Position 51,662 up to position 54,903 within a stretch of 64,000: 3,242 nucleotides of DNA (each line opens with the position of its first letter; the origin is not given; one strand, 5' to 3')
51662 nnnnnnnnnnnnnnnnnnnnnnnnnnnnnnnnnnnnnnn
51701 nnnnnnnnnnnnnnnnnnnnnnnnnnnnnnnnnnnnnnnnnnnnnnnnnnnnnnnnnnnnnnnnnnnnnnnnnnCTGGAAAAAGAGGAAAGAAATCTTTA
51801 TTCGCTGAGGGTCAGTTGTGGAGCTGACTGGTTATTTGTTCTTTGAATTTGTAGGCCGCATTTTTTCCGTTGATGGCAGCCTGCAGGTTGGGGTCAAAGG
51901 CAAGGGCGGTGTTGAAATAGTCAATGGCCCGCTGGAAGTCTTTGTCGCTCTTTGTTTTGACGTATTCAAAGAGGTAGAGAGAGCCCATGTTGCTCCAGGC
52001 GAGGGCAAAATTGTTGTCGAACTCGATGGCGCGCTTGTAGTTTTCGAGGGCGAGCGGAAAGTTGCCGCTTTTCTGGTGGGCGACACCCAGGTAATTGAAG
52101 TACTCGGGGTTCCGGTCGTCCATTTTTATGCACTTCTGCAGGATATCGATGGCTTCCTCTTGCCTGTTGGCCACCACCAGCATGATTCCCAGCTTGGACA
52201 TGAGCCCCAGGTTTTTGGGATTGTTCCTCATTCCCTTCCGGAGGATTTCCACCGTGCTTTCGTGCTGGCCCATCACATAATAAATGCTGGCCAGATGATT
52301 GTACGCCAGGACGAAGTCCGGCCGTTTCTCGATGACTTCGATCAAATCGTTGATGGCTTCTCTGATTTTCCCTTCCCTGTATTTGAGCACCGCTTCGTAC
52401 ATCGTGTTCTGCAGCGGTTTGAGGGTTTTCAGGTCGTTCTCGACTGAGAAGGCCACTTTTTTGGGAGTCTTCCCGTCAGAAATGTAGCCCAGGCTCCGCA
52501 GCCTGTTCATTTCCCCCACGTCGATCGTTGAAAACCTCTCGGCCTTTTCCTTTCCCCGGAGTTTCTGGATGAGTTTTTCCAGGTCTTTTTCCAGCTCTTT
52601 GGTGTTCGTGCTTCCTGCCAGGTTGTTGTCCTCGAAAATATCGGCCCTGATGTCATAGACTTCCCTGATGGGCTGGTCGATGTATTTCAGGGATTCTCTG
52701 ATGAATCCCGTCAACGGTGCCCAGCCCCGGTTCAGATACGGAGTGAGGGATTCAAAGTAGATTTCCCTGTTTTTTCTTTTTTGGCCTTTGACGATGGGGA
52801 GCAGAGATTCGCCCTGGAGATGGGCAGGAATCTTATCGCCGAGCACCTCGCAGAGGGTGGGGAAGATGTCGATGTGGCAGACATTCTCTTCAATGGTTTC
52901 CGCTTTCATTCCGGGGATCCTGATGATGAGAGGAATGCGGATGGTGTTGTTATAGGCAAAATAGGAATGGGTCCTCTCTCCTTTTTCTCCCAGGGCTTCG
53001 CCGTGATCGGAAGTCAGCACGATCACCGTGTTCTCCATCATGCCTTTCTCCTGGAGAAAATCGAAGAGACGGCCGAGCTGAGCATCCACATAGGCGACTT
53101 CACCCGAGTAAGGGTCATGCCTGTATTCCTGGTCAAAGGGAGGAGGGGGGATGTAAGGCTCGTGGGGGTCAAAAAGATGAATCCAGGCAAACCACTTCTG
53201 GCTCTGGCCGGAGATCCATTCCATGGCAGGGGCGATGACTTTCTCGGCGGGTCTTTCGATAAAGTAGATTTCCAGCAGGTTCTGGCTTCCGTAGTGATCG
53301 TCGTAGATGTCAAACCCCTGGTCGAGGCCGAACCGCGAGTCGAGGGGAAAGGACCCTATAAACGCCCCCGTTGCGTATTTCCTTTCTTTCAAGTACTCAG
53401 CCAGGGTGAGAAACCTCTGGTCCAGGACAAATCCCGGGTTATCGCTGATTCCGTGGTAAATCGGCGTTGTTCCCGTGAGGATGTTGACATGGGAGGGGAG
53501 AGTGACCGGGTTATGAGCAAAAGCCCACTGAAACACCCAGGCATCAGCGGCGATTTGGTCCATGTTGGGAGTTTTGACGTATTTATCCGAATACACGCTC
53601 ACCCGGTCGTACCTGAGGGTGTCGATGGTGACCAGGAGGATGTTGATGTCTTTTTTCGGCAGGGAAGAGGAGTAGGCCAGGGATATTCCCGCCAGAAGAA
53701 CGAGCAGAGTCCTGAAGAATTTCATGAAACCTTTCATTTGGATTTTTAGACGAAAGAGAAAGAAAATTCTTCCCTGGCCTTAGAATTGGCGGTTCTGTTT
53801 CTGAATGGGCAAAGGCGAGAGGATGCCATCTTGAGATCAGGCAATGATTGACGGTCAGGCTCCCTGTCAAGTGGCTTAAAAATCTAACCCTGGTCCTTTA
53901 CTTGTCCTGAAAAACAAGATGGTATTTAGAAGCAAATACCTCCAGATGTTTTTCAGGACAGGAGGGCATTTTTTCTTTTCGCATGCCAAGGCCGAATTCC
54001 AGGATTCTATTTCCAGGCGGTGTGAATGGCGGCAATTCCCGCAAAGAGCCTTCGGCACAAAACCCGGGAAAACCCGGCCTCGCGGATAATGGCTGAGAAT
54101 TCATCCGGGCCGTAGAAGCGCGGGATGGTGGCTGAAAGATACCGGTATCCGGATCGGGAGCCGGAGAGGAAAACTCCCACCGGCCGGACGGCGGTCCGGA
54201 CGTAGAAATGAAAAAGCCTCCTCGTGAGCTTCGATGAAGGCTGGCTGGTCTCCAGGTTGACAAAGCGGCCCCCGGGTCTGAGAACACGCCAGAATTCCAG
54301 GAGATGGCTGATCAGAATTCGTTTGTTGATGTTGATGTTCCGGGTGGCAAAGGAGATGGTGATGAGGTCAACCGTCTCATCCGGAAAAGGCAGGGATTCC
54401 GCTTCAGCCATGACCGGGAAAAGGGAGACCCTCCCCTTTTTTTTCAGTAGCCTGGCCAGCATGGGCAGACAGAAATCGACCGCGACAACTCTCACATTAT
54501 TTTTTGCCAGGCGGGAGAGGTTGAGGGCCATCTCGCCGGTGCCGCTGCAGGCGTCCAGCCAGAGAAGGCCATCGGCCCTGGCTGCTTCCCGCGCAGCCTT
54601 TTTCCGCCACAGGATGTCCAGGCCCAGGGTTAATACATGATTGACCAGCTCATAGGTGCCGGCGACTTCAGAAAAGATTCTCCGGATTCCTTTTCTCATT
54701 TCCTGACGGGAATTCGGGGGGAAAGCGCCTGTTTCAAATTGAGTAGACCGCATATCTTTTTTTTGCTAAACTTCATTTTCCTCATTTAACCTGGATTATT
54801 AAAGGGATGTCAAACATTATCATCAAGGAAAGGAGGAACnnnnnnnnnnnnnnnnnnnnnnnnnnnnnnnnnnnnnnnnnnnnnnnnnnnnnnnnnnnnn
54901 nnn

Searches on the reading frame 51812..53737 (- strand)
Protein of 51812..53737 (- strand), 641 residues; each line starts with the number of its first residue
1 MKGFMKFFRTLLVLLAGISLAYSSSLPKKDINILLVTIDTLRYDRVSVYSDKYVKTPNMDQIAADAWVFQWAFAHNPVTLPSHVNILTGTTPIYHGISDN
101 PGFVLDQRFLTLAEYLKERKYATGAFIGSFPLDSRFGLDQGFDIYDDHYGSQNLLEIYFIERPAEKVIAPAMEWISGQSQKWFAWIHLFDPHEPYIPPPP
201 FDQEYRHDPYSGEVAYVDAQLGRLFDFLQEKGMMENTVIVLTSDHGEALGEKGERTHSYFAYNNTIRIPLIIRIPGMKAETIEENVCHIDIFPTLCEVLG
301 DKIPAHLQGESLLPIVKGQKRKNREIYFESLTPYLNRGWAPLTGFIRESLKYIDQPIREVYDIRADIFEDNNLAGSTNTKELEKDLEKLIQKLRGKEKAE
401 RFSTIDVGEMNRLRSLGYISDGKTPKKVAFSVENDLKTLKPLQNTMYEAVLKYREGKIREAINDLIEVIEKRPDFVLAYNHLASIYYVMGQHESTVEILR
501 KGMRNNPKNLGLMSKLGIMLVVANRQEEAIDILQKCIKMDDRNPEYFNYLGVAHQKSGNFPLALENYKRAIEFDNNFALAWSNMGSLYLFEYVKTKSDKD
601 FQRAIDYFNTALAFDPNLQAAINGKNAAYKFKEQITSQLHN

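Call 3: search_protein_families(library=pfam, proteins=[window:51812-53737:-], max_evalue=0.01)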
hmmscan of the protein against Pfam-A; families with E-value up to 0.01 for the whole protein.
window:51812-53737:- (641 aa): 26 families (the best 25 are shown)
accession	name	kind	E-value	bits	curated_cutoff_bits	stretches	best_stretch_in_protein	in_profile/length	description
PF00884.28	Sulfatase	-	4.4e-44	151.4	25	1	32-300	2-300/301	Sulfatase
PF13414.12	TPR_11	-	8.3e-21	73.9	26.8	3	557-588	7-38/42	TPR repeat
PF00515.34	TPR_1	-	3.8e-18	64.9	27.8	1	545-577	2-34/34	Tetratricopeptide repeat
PF16347.10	SGSH_C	-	8.5e-16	58.9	29.3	1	260-394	10-152/154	N-sulphoglucosamine sulphohydrolase, C-terminal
PF07719.23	TPR_2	-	9e-16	57.1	27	1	544-576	1-33/34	Tetratricopeptide repeat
PF13431.12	TPR_17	-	1.9e-14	53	24.4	0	533-564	2-33/34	Tetratricopeptide repeat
PF01663.27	Phosphodiest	-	6.5e-14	52.7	23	2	210-260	184-236/342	Type I phosphodiesterase / nucleotide pyrophosphatase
PF14559.12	TPR_19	-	5e-10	40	25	1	454-509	3-58/68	Tetratricopeptide repeat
PF13181.12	TPR_8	-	3.7e-09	36.5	25.7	0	478-509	3-34/34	Tetratricopeptide repeat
PF13424.12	TPR_12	-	7e-09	36.2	30.1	0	477-540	4-75/77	Tetratricopeptide repeat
PF13432.12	TPR_16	-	1e-08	35.9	32.7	0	449-493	4-48/65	Tetratricopeptide repeat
PF13428.12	TPR_14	-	1.4e-08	35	23.5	0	548-585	5-42/44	Tetratricopeptide repeat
PF25063.1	ARM_TT21_C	-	1.5e-08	35.3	35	1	446-617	25-196/209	Tetratricopeptide repeat protein 21 C-terminal ARM domain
PF13374.12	TPR_10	-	2.7e-08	34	27.5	0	478-503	4-29/42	Tetratricopeptide repeat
PF12895.13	ANAPC3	-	1.6e-05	25.5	27.2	0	482-536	29-82/82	Anaphase-promoting complex, cyclosome, subunit 3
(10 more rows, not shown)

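Call 4: search_protein_families(library=ncbifam, proteins=[window:51812-53737:-], max_evalue=0.01)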
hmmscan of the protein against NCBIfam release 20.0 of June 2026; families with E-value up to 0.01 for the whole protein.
window:51812-53737:- (641 aa): 34 families (the best 25 are shown)
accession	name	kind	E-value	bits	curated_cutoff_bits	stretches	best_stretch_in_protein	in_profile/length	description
NF010322.0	PRK13759.1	equivalog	3.5e-44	151.1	481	2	208-398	268-462/486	arylsulfatase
TIGR03417.1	chol_sulfatase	equivalog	9.4e-41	140.2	433.45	2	209-394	254-437/500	choline-sulfatase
NF045661.1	HdlasePehA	equivalog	2.7e-34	118.7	900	2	210-323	284-399/506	phosphoric/sulfuric ester hydrolase PehA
NF052527.1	Mn_arylsulf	exception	2.8e-24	85.9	850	2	209-398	266-457/479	manganese-dependent arylsulfatase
NF040959.1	MamA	equivalog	3.6e-17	62.5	200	1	450-588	45-183/204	magnetosome protein MamA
TIGR02917.1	PEP_TPR_lipo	equivalog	6.3e-16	57.4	312.2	1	446-625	503-675/899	XrtA/PEP-CTERM system TPR-repeat protein PrsT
NF038282.1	LapC_YejM_PbgA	exception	1.3e-15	56.8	825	1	164-299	371-500/584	LPS biosynthesis-modulating metalloenzyme YejM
NF038075.1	fam_STM4013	hypoth_equivalog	1.5e-14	54.1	250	2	208-258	198-245/261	STM4013/SEN3800 family hydrolase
TIGR02521.1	type_IV_pilW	equivalog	1.3e-11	44.6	154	2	453-540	42-129/234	type IV pilus biogenesis/stability protein PilW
NF053595.1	LptchSynLtaSGpos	equivalog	2.4e-10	39.6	970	1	207-302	427-529/626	lipoteichoic acid synthase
NF033758.1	gliding_GltE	equivalog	1.1e-09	37.7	225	1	440-581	116-259/411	adventurous gliding motility TPR repeat lipoprotein GltE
NF002725.1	PRK02603.1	equivalog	2.4e-08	34.2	143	1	531-636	20-123/173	photosystem I assembly protein Ycf3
NF047558.1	TPR_END_plus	domain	2.5e-08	33.7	32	0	522-547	11-36/56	TPR end-of-group domain-containing protein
TIGR00990.1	3a0801s09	subfamily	8.8e-08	31.2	757.25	1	443-624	366-547/615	mitochondrial import receptor subunit TOM70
NF008391.2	PRK11189.1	equivalog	9.6e-08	31.9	250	1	534-585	89-140/297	lipoprotein NlpI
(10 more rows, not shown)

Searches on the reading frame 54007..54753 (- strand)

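Call 3: search_protein_families(library=pfam, proteins=[window:54007-54753:-], max_evalue=0.01)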
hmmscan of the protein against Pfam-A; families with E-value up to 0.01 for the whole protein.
window:54007-54753:- (248 aa): 6 families
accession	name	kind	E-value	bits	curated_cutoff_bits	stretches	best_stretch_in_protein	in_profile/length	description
PF01209.24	Ubie_methyltran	-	2.1e-46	158.6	20.1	1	20-248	8-233/233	ubiE/COQ5 methyltransferase family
PF08241.18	Methyltransf_11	-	1.3e-13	51.8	21.2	1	66-165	1-94/95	Methyltransferase domain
PF13649.12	Methyltransf_25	-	7e-13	49.5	27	1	66-162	2-97/97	Methyltransferase domain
PF13489.12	Methyltransf_23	-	2.1e-06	28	27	1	54-229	14-160/164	Methyltransferase domain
PF08242.18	Methyltransf_12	-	0.00013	23.1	30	1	66-164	1-98/98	Methyltransferase domain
PF13847.12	Methyltransf_31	-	0.0018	18.4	27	1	65-168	7-111/145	Methyltransferase domain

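Call 4: search_protein_families(library=ncbifam, proteins=[window:54007-54753:-], max_evalue=0.01)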
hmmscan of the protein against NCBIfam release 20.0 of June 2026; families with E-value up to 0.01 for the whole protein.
window:54007-54753:- (248 aa): 22 families
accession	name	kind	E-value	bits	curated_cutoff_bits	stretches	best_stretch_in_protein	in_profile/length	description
TIGR01934.1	MenG_MenH_UbiE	subfamily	8.6e-53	178.9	158.35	1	23-248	1-223/223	ubiquinone/menaquinone biosynthesis methyltransferase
NF001244.0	PRK00216.1-5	equivalog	2.8e-50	170.8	216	1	16-248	3-235/236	bifunctional demethylmenaquinone methyltransferase/2-methoxy-6-polyprenyl-1,4-benzoquinol methylase UbiE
NF052510.1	methyltran_MpqE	exception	1e-46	159.2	335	1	20-248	5-234/234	methyl-plastoquinone biosynthesis methyltransferase MpqE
NF001242.0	PRK00216.1-3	equivalog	1.2e-43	149.4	351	1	17-248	24-257/258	bifunctional demethylmenaquinone methyltransferase/2-methoxy-6-polyprenyl-1,4-benzoquinol methylase UbiE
NF001241.0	PRK00216.1-2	equivalog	6.8e-41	140.4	327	1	22-248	12-229/231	demethylmenaquinone methyltransferase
NF001240.0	PRK00216.1-1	equivalog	2.6e-36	124.9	378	1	16-247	18-249/251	bifunctional demethylmenaquinone methyltransferase/2-methoxy-6-polyprenyl-1,4-benzoquinol methylase UbiE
NF001243.0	PRK00216.1-4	equivalog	1.3e-34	119.6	235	1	20-248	6-233/237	demethylmenaquinone methyltransferase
TIGR02752.1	MenG_heptapren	equivalog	2.9e-34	118.6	419.85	1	23-248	7-231/231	demethylmenaquinone methyltransferase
NF004452.0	PRK05785.1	equivalog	1.9e-16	60.2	207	1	19-212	7-189/228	hypothetical protein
NF041537.1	ArsM_AhpD_UU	exception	4.4e-11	42.2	510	1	62-165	77-179/345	arsenite methyltransferase/AhpD domain selenoprotein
NF047649.1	MTase_UXPK_star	exception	1.3e-10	40.8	460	1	66-165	82-180/283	methyltransferase/UXPK-star double selenoprotein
NF043040.1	corrin_prot_MT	hypoth_equivalog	1.4e-09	37.7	180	1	30-189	11-169/216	corrinoid protein-associated methyltransferase CpaM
NF007610.0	PRK10258.1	equivalog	5.8e-08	32.4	342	1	23-164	9-136/251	malonyl-ACP O-methyltransferase BioC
TIGR02072.1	BioC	equivalog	1.9e-07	31.2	184.95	1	63-138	36-108/244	malonyl-ACP O-methyltransferase BioC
NF008823.0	PRK11873.1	subfamily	2.2e-06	27.4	263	1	62-165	78-180/272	arsenite methyltransferase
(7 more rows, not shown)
